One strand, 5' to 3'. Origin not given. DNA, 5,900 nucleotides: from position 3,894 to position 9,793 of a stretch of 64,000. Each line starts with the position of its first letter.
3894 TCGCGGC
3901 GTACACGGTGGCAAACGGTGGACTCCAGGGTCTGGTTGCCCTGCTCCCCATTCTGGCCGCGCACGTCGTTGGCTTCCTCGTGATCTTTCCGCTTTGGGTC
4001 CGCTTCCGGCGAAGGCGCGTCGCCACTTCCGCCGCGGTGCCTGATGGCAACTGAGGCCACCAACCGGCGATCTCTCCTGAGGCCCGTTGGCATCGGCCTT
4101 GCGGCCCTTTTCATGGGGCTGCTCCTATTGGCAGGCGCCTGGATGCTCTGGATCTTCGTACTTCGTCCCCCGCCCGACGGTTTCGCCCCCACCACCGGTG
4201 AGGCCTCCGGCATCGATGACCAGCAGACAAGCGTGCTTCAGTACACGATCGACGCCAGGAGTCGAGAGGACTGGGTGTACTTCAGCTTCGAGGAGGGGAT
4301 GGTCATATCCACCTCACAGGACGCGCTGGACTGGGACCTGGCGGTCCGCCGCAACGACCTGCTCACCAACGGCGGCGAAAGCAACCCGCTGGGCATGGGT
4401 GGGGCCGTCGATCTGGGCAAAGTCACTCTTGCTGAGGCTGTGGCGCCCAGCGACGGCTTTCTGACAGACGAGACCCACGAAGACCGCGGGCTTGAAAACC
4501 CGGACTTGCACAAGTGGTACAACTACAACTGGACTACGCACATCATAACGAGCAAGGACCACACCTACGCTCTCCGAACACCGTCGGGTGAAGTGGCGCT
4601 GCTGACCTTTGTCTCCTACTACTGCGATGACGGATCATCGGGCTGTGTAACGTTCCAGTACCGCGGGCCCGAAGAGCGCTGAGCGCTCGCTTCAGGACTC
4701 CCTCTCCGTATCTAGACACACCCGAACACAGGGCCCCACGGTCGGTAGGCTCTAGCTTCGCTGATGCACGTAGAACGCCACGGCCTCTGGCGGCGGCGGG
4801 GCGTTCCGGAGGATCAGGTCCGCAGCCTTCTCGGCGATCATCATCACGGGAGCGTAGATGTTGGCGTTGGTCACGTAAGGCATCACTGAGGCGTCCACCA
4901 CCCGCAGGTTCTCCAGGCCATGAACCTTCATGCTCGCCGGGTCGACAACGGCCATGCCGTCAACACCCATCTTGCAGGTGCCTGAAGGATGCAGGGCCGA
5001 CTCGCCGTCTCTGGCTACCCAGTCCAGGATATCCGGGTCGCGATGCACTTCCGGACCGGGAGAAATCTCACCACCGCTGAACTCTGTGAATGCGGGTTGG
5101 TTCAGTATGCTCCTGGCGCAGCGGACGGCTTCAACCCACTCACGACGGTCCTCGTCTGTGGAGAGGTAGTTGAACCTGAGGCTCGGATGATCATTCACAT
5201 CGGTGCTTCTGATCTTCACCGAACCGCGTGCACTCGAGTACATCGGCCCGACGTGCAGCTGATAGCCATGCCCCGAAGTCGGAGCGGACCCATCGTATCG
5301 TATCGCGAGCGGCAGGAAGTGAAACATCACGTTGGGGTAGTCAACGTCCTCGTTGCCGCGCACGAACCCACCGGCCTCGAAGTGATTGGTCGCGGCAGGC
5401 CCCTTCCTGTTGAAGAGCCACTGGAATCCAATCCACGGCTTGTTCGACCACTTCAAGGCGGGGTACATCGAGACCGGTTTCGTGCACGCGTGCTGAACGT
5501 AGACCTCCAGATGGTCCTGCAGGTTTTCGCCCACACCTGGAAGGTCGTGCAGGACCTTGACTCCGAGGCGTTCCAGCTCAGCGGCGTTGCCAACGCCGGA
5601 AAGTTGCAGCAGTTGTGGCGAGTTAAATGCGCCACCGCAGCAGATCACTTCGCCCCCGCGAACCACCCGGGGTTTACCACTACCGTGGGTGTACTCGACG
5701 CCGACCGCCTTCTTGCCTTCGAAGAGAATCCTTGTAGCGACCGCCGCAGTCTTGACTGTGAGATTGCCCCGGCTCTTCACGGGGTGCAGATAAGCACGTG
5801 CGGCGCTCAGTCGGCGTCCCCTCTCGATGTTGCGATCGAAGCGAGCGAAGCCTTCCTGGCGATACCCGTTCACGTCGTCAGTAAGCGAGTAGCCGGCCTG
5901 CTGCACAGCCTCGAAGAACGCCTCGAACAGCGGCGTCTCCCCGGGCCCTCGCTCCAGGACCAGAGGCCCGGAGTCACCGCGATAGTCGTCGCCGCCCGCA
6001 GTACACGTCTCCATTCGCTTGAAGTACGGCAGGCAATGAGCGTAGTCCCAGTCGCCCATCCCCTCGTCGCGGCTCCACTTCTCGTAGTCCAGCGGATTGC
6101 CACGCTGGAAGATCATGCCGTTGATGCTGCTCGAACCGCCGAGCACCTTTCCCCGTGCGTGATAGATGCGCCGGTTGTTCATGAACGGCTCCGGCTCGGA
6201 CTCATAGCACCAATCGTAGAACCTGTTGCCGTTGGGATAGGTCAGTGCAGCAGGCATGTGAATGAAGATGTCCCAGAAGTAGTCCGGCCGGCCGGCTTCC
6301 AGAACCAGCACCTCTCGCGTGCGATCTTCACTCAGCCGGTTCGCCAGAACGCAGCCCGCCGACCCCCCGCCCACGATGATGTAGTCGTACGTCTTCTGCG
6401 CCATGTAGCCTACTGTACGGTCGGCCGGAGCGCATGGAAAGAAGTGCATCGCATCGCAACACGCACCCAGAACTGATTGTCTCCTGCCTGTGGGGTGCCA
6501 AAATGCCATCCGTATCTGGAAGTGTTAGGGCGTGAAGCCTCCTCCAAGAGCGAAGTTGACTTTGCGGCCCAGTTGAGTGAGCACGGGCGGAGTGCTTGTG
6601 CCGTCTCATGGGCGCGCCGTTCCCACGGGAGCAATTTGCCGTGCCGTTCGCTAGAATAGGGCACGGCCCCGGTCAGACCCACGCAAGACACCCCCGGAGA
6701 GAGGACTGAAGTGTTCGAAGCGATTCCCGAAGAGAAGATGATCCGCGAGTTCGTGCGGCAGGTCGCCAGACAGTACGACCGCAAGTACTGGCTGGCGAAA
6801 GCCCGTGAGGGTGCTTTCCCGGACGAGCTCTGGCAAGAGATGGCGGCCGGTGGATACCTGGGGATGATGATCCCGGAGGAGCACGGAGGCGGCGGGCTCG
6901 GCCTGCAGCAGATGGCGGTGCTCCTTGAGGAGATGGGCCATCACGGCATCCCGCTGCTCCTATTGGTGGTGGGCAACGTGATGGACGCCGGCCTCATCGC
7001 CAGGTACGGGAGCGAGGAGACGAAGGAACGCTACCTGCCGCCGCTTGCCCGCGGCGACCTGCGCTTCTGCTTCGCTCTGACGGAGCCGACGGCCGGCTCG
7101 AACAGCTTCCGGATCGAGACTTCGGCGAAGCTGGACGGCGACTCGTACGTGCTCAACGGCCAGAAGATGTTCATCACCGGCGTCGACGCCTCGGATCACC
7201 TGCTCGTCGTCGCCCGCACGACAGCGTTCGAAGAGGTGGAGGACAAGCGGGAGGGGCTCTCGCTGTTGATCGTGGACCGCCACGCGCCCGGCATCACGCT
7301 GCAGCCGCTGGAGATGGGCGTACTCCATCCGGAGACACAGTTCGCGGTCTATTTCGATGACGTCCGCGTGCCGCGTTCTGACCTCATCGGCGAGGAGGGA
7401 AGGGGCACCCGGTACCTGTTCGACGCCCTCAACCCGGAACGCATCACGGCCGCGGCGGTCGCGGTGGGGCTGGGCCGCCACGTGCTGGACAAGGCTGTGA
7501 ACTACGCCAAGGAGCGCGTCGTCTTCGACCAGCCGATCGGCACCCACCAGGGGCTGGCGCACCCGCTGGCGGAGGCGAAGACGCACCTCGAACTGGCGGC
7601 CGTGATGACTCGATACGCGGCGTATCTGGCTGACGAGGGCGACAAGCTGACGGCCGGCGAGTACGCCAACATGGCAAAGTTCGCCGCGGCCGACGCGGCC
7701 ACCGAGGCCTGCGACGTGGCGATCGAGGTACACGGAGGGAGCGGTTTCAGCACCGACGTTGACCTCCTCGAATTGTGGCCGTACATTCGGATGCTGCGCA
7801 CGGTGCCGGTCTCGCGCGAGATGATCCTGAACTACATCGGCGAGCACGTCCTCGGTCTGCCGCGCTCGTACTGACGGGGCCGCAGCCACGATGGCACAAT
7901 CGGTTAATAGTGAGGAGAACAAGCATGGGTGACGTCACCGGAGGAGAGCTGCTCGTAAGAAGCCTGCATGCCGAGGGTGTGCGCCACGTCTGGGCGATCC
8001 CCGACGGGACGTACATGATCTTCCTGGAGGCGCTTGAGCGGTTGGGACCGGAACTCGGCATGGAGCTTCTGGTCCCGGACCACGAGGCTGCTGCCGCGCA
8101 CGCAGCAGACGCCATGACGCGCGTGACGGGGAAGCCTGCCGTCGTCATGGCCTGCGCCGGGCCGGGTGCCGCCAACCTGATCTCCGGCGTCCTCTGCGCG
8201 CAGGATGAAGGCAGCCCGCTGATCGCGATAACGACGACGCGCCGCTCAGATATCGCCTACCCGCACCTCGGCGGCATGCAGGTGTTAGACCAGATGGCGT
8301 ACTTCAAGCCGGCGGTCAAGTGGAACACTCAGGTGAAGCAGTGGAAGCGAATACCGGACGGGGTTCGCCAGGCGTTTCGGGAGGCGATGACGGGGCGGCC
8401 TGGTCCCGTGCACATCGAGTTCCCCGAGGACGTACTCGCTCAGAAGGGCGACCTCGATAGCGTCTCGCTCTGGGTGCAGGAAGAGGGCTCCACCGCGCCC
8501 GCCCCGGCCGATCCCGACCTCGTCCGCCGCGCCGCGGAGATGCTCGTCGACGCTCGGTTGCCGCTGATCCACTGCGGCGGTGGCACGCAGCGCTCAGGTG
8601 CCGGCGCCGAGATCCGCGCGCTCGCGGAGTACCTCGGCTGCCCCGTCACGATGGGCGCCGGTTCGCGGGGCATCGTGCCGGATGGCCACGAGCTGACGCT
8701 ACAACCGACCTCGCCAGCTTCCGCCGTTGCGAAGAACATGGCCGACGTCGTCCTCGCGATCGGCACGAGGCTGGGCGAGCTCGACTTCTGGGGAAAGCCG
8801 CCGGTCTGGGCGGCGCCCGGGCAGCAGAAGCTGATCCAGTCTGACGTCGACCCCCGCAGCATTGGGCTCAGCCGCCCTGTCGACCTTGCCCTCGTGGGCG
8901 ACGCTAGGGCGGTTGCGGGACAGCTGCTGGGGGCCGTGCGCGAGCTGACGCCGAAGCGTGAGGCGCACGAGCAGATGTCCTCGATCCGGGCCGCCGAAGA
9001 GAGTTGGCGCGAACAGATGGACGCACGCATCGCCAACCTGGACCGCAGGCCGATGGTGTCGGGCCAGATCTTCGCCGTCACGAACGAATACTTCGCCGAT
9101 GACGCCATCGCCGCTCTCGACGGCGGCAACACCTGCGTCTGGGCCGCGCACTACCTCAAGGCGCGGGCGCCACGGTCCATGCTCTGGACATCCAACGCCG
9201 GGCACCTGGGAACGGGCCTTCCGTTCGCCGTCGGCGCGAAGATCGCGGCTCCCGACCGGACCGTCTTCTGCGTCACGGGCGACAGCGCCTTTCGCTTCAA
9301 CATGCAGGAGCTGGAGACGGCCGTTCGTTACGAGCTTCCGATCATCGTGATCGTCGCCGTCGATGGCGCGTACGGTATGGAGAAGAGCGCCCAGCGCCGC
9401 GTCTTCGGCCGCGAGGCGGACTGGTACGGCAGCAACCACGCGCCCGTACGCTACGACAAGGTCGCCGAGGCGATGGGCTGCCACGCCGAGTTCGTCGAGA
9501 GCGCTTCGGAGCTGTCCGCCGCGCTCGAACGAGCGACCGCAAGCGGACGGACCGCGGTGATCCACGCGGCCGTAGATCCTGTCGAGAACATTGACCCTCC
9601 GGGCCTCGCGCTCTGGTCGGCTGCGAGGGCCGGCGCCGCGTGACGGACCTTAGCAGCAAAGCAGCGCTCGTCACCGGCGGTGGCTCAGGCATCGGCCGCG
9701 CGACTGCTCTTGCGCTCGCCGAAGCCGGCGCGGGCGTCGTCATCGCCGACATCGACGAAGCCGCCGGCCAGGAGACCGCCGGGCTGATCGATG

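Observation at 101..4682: hemA followed directly by two paralogous radical-SAM/SPASM genes and an HmuY-like protein: possible alternative heme-biosynthesis or heme-handling operon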

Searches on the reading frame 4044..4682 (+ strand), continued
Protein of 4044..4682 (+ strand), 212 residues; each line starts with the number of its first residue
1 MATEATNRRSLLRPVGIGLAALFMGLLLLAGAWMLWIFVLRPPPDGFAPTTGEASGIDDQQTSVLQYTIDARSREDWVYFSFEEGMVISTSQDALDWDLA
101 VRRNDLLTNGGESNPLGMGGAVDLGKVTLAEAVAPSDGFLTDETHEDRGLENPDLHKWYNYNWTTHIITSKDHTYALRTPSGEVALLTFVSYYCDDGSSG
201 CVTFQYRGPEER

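Call 51: predict_structure(alignment_id=A1)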
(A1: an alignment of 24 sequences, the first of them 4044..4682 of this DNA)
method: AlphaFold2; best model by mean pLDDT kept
length: 212 residues; sequences in the alignment: 24
mean_pLDDT: 67.8   pTM: 0.61
mean pLDDT of the five models: 67.8, 67.2, 64.3, 63.3, 61.1
residues with pLDDT >= 90: 11; 70-90: 112; 50-70: 38; < 50: 51
segments of 3 or more residues with pLDDT < 50: 1-3, 42-51, 57-61, 106-108, 143-168
pLDDT, mean of each block of 10 residues (from residue 1): 50 76 94 81 42 47 76 75 87 81 58 70 82 78 41 33 40 81 85 74 79 38
secondary structure, 60 per line:
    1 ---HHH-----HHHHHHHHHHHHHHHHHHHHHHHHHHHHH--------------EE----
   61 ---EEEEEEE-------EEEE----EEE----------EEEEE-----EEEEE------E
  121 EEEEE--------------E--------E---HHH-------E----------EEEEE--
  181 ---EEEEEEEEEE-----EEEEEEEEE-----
elements in order: H12-40 E64-70 E78-81 E86-88 E99-103 E109-113 E120-125 E174-178 E184-193 E199-207

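Call 55: fold_search(model_id=the predicted structure, library=pdb)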
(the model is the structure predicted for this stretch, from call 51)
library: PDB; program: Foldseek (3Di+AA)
matches with E <= 10: 313; with E <= 0.001: 10
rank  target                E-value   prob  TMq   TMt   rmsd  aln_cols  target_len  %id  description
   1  3h8t_A                2.5e-09  1.00  0.53  0.61   6.8       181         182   26  Structure of Porphyromonas gingivalis heme-binding protein HmuY in complex with Heme (released 2009-05-12)
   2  6ewm_A                3.3e-09  1.00  0.51  0.59   8.3       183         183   27  Crystal structure of heme free PORPHYROMONAS GINGIVALIS HEME-BINDING PROTEIN HMUY (released 2018-10-24)
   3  8b6a_A                7.7e-09  1.00  0.47  0.57   7.9       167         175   29  Crystal structure of BfrB protein from Bacteroides fragilis NCTC 9343 (released 2023-05-31)
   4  8b6a_B                7.7e-09  1.00  0.48  0.57   8.3       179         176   27  Crystal structure of BfrB protein from Bacteroides fragilis NCTC 9343 (released 2023-05-31)
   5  4gbs_A                7.9e-08  1.00  0.52  0.59   6.4       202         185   18  Crystal structure of a putative lipoprotein (BF2707) from Bacteroides fragilis NCTC 9343 at 2.75 A resolution (released 2012-10-10)
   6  3u22_A                1.0e-07  1.00  0.53  0.60   6.4       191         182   17  Crystal structure of a putative HmuY_like heme binding protein (BVU_2192) from Bacteroides vulgatus ATCC 8482 at 2.12  (released 2012-01-25)
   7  4gbs_B                1.5e-07  1.00  0.49  0.56   7.7       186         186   21  Crystal structure of a putative lipoprotein (BF2707) from Bacteroides fragilis NCTC 9343 at 2.75 A resolution (released 2012-10-10)
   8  6eu8                  2.4e-06  1.00  0.47  0.51   8.0       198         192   16  Crystal structure of Tannerella forsythia Apo HmuY analog (TFO) (released 2018-10-24)
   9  6r2h_B                7.0e-06  1.00  0.47  0.54   8.7       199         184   16  Crystal structure of Apo PinO from Porphyromonas gingivitis (released 2020-01-15)
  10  6r2h_A                1.7e-05  1.00  0.48  0.53   8.6       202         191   16  Crystal structure of Apo PinO from Porphyromonas gingivitis (released 2020-01-15)
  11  4hqa                  8.3e-01  0.11  0.14  0.24   3.9        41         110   17  Crystal structure of PAS domain from the human ERG (hERG) potassium channel (released 2013-03-27)
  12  1byw                  9.8e-01  0.11  0.14  0.24   3.9        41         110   17  STRUCTURE OF THE N-TERMINAL DOMAIN OF THE HUMAN-ERG POTASSIUM CHANNEL (released 1998-12-16)
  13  2l4r_MODEL_1_A        9.8e-01  0.08  0.14  0.19   3.9        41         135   17  NMR solution structure of the N-terminal PAS domain of hERG (released 2010-12-22)
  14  8wu8_C                9.8e-01  0.03  0.13  0.12  16.0       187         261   11  Crystal structure of the human RAD9-RAD1(F64A/M256A/F266A)-HUS1-RHINO(88-99) complex (released 2024-02-14)
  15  6ood                  1.1e+00  0.03  0.17  0.21  16.2       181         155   12  Structure of the pterocarpan synthase dirigent protein PsPTS1 (released 2020-04-29)
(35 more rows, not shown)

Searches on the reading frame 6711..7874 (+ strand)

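Call 11: search_protein_families(library=pfam, proteins=[window:6711-7874:+], max_evalue=0.000001)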
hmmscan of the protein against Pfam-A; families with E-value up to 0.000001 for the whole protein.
window:6711-7874:+ (387 aa): 4 families
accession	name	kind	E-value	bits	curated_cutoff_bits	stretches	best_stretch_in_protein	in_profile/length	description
PF00441.29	Acyl-CoA_dh_1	-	9e-29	101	22.4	1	230-380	1-149/150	Acyl-CoA dehydrogenase, C-terminal domain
PF02771.21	Acyl-CoA_dh_N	-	2.1e-26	93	22.9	1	6-116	2-113/113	Acyl-CoA dehydrogenase, N-terminal domain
PF02770.24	Acyl-CoA_dh_M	-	5.9e-20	71.7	33.3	1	120-218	1-97/97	Acyl-CoA dehydrogenase, middle domain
PF08028.16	Acyl-CoA_dh_2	-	2.2e-10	41.4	22.7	1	245-350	1-114/134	Acyl-CoA dehydrogenase, C-terminal domain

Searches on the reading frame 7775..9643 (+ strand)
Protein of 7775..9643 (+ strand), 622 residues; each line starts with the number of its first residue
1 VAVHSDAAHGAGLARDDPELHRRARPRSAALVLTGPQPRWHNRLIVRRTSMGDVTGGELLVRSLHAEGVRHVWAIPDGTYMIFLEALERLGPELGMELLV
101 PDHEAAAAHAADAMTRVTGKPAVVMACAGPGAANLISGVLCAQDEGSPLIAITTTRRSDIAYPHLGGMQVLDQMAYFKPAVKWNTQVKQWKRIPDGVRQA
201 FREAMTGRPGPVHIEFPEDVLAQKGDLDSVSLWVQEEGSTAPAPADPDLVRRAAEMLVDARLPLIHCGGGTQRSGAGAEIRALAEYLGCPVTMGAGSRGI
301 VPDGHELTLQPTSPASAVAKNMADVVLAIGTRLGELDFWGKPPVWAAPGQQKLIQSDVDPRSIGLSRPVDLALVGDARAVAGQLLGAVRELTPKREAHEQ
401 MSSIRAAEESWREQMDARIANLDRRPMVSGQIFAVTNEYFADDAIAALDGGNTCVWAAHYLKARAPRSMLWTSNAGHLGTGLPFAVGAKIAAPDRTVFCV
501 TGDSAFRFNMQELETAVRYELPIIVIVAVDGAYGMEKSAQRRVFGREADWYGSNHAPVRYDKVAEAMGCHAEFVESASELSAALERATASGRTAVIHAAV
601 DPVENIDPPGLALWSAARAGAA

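Call 11: search_protein_families(library=pfam, proteins=[window:7775-9643:+], max_evalue=0.000001)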
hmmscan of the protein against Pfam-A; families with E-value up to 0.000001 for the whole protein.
window:7775-9643:+ (622 aa): 3 families
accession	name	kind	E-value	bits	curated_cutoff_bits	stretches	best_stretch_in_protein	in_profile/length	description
PF02775.26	TPP_enzyme_C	-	8.8e-41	139.6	21.9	1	449-597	1-150/151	Thiamine pyrophosphate enzyme, C-terminal TPP binding domain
PF00205.28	TPP_enzyme_M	-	8.4e-30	103.7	30.4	1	250-384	1-137/137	Thiamine pyrophosphate enzyme, central domain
PF02776.23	TPP_enzyme_N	-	6.6e-29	100.5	26.8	1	55-175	2-118/119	Thiamine pyrophosphate enzyme, N-terminal TPP binding domain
